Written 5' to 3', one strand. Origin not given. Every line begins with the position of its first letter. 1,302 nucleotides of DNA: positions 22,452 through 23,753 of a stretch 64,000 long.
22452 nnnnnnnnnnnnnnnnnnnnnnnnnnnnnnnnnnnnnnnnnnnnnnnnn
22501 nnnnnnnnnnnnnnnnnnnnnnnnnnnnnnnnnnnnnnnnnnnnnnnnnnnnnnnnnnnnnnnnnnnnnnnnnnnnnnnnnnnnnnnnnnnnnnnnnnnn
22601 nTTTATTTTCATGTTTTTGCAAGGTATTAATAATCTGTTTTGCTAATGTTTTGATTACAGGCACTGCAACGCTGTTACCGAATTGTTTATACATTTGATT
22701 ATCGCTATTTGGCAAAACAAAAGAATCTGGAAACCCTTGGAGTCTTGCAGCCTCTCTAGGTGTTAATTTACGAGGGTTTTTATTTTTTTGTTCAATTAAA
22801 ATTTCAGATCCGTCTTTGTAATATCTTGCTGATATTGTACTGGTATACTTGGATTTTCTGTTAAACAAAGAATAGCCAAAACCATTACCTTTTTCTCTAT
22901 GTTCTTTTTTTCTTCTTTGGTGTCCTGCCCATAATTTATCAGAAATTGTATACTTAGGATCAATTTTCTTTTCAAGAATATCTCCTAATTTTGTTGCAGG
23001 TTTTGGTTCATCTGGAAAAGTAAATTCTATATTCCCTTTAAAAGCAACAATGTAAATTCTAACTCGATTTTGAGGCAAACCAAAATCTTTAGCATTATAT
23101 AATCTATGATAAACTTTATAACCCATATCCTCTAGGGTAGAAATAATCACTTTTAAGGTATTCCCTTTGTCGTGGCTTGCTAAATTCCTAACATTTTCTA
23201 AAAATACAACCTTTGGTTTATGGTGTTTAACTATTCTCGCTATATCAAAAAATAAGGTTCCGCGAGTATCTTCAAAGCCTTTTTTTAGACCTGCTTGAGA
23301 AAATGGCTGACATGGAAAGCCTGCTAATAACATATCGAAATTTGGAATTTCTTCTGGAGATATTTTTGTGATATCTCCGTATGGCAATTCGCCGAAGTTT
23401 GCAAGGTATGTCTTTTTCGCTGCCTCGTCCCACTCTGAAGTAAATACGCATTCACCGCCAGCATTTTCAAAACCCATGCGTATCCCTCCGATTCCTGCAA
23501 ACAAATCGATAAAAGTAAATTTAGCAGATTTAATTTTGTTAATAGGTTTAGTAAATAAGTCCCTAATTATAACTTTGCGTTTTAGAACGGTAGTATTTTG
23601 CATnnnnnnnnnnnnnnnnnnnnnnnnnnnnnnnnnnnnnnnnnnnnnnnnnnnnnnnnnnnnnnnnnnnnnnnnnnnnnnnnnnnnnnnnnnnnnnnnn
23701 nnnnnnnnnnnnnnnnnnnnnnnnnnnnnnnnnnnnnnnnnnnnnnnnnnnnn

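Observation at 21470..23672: Compact type II R-M module: M.HhaI-like m5C methyltransferase with a translationally coupled 339-aa candidate endonuclease of unknown family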

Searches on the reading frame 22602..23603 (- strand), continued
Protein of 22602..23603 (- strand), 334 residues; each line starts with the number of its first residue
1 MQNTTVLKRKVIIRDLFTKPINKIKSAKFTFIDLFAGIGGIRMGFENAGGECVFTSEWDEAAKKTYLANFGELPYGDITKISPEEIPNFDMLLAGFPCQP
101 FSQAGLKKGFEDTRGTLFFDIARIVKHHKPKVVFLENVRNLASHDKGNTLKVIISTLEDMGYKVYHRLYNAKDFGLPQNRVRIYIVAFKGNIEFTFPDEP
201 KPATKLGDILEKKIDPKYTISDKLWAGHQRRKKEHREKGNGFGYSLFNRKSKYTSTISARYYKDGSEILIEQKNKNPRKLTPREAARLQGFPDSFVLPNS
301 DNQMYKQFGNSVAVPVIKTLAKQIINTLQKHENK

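Call 38: search_dna_similar(query=window:22602-23603:-, collection=phages, mode=protein, max_evalue=1e-40, max_rows=10)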
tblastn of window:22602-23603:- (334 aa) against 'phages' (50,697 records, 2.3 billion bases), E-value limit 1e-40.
Records with a match: 301; places in all: 303; records where one place covers at least 80% of the query: 227.
Best place of each record, by identity: 60-80% 4; <60% 297.
By first word of the organism name: Klebsiella 115; Streptococcus 83; Enterobacter 20; Cronobacter 13; Citrobacter 11; Bacteriophage 10; Escherichia 9; Lactococcus 7; Staphylococcus 3; Pseudotevenvirus 2; and 20 more.
By host as written in the record: Klebsiella pneumoniae 54; - 28; Klebsiella sp. M5a1 9; Streptococcus thermophilus ST67009 9; Enterobacter cloacae 7; Cronobacter sakazakii 6; Klebsiella pneumoniae JHCK1 (BEI NR-48976) 6; Streptococcus thermophilus 6; and 126 more.
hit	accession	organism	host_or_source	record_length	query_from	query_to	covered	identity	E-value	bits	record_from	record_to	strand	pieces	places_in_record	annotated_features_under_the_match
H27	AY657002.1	Streptococcus phage phi1207.3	Streptococcus pyogenes 2812A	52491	29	330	90%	64.9%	2e-129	412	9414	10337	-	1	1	spyIM: C-5 cytosine-specific DNA methylase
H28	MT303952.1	Streptococcus phage phi29862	Streptococcus pyogenes MGAS29862 ...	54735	29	330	90%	64.9%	2e-129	412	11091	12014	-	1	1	composite element phi29862 encoding mefA and msrD providing M ... | type II restriction-modification system modification protein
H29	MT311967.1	Streptococcus phage phi29854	Streptococcus pyogenes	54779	29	330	90%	64.9%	2e-129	412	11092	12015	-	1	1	composite element phi29854 encoding mef(A) and msr(D) providing M ... | type II restriction-modification system modification protein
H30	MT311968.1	Streptococcus phage phi29961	Streptococcus pyogenes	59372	29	330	90%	64.9%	2e-129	412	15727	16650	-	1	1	composite mobile genetic element phi29661 encoding mef(A) and msr(D) ... | hpaIIM: type II restriction-modification system modification protein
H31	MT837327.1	Bacteriophage sp.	human fecal samples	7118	29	330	90%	54.9%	1e-106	347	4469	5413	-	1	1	record has no annotation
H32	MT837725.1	Bacteriophage sp.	human fecal samples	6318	12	328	95%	51.6%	4e-101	331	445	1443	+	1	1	record has no annotation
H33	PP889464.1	Klebsiella phage phi1_146010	Klebsiella pneumoniae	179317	28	328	90%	53.0%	1e-101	333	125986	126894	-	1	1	DNA methyltransferase | hypothetical protein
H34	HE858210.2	Pseudotevenvirus RB43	-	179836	31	328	89%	53.5%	4e-101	331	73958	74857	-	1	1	protein of unknown function (x2)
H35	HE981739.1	Pseudotevenvirus RB43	-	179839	31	328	89%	53.5%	4e-101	331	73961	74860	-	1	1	protein of unknown function (x2)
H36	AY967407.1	Escherichia phage RB43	-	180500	31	328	89%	53.5%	4e-101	331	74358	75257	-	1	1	hypothetical protein (x2)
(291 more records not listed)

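Call 41: get_annotated_region(hit=H27, flank=3000)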
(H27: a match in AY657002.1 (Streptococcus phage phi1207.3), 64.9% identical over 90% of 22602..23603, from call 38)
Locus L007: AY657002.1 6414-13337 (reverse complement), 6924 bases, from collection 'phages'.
description: Streptococcus phage phi1207.3, complete genome.
organism: Streptococcus phage phi1207.3 (NCBI taxid 1582354)
taxonomy: Viruses; Duplodnaviria; Heunggongvirae; Uroviricota; Caudoviricetes
host: Streptococcus pyogenes 2812A; source: -; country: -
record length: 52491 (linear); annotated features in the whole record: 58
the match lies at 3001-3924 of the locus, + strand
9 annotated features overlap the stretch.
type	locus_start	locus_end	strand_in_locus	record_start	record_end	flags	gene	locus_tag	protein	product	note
CDS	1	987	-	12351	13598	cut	-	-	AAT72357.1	restriction endonuclease subunit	Orf14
CDS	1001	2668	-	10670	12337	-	-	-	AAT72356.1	restriction endonuclease subunit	Orf13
CDS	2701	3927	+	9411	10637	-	spyIM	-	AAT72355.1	C-5 cytosine-specific DNA methylase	Orf12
CDS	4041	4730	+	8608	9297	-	-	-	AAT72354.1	UmuD MucA-like protein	similar to transposon Tn5253 Orf69; Orf11; UV resistance protein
CDS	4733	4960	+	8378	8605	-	-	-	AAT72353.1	hypothetical protein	Orf10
CDS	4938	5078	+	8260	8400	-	-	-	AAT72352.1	hypothetical protein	Orf9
CDS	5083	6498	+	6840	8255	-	-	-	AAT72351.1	SOS responce UmuC protein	similar to transposon Tn5253 Orf69; Orf8; UV resistance protein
CDS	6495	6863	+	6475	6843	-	-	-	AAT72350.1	YolD-like protein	YolD-like protein, functionally equivalent to UmuD, similar to Tn5253 orf71; Orf7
CDS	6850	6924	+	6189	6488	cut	-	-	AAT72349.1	hypothetical protein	similar to Tn5253 orf72; Orf6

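Call 61: search_protein_families(library=pfam, proteins=[L004:884-1837:-], max_evalue=0.1)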
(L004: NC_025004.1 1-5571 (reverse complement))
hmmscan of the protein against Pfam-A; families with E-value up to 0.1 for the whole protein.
L004:884-1837:- (318 aa): 2 families
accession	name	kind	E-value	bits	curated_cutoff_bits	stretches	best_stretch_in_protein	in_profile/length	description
PF09019.17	EcoRII-C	-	4.1e-15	56.7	25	1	120-264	26-164/165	EcoRII C terminal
PF18643.7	RE_BsaWI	-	0.031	14.8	26.2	1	170-215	22-54/105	BsaWI restriction endonuclease type 2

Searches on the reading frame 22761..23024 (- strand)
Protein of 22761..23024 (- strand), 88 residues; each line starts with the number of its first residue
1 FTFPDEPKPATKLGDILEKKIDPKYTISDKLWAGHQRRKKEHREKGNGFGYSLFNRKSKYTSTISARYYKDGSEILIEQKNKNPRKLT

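Call 10: search_solved_structures(query=window:22761-23024:-, max_evalue=10, show_alignments=4)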
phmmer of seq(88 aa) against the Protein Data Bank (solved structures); distinct sequences matched with E-value up to 10: 3.
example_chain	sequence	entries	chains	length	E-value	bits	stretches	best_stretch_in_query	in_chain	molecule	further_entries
3lx6_A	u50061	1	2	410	4.3e-13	52.6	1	10-79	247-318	Cytosine-specific methyltransferase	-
3me5_A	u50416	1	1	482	4.5e-13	52.5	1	10-79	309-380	Cytosine-specific methyltransferase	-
6szs_y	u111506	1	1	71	0.81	13.4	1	36-85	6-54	Uncharacterized protein YqkK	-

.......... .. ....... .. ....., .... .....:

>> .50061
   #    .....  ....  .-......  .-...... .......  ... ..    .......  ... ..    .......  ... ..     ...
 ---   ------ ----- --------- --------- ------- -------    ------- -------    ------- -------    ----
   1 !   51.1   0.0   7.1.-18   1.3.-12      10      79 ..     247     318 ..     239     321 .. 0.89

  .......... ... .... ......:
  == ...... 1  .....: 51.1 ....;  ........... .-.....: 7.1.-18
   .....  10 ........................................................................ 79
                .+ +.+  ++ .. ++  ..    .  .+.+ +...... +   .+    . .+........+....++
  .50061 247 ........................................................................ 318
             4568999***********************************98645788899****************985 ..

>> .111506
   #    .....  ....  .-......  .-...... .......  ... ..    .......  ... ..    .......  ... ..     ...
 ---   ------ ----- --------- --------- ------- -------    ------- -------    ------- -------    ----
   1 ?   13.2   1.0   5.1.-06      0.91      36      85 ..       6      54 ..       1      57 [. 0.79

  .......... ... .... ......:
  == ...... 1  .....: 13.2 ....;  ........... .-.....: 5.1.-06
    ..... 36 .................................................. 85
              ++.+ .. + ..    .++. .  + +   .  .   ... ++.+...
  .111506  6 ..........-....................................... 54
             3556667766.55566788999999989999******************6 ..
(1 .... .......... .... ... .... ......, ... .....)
